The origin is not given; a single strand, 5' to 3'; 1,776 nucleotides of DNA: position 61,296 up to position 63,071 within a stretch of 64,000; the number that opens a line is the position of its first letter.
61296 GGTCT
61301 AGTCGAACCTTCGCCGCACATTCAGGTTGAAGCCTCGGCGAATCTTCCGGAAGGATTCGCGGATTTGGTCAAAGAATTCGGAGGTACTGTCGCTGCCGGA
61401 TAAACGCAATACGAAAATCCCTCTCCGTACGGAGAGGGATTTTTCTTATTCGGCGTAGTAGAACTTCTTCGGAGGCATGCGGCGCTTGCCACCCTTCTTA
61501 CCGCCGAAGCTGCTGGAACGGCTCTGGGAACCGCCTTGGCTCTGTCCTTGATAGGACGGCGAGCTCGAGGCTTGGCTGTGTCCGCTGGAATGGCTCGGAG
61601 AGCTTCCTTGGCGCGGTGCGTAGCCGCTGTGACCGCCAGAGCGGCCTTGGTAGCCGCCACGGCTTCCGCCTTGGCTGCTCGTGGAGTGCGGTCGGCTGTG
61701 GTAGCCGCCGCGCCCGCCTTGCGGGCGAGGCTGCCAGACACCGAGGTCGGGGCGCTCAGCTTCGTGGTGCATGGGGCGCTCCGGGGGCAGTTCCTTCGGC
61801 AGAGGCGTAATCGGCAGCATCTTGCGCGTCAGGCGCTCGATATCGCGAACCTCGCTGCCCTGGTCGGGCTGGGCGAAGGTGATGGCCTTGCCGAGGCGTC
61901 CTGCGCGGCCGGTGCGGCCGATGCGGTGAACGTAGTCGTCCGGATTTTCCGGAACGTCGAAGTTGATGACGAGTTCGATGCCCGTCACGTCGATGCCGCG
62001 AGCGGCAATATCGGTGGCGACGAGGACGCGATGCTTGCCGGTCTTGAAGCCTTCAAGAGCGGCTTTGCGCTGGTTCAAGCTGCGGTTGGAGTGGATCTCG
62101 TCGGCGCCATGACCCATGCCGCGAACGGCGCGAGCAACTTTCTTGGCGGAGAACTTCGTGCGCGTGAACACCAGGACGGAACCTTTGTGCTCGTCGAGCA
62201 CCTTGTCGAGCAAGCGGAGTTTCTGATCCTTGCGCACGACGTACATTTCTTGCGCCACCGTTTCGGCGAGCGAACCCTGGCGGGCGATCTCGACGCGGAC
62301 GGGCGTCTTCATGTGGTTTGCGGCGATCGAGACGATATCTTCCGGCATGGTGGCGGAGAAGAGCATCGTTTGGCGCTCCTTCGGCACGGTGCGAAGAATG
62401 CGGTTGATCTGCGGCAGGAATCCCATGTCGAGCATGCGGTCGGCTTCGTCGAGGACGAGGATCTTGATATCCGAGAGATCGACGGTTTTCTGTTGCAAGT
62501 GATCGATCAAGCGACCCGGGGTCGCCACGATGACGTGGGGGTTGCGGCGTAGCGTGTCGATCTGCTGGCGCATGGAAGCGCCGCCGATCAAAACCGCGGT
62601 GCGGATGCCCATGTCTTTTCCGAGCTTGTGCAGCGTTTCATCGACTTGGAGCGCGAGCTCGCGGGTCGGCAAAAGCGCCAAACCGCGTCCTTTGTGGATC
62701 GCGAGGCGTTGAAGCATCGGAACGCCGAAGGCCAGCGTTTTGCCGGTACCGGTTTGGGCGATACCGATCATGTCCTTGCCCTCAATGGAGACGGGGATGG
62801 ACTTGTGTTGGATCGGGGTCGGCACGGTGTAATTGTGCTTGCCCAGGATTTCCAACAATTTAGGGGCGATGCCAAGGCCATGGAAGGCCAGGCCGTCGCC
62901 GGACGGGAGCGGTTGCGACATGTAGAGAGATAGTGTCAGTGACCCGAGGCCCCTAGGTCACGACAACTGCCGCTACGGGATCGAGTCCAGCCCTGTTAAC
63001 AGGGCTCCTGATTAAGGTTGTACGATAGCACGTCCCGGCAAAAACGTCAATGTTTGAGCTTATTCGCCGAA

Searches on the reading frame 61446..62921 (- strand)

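Call 100: search_protein_families(library=pfam, proteins=[window:61446-62921:-], max_evalue=0.00001)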
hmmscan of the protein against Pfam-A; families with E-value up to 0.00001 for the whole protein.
window:61446-62921:- (491 aa): 3 families
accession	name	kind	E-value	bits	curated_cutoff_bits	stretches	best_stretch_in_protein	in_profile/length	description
PF00270.35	DEAD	-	2.7e-51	174.1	26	1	35-196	1-164/167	DEAD/DEAH box helicase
PF00271.37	Helicase_C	-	1.5e-30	106.1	23.5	1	234-341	2-110/110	Helicase conserved C-terminal domain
PF04851.21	ResIII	-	4.2e-06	27.2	22.5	0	54-193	29-163/164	Type III restriction enzyme, res subunit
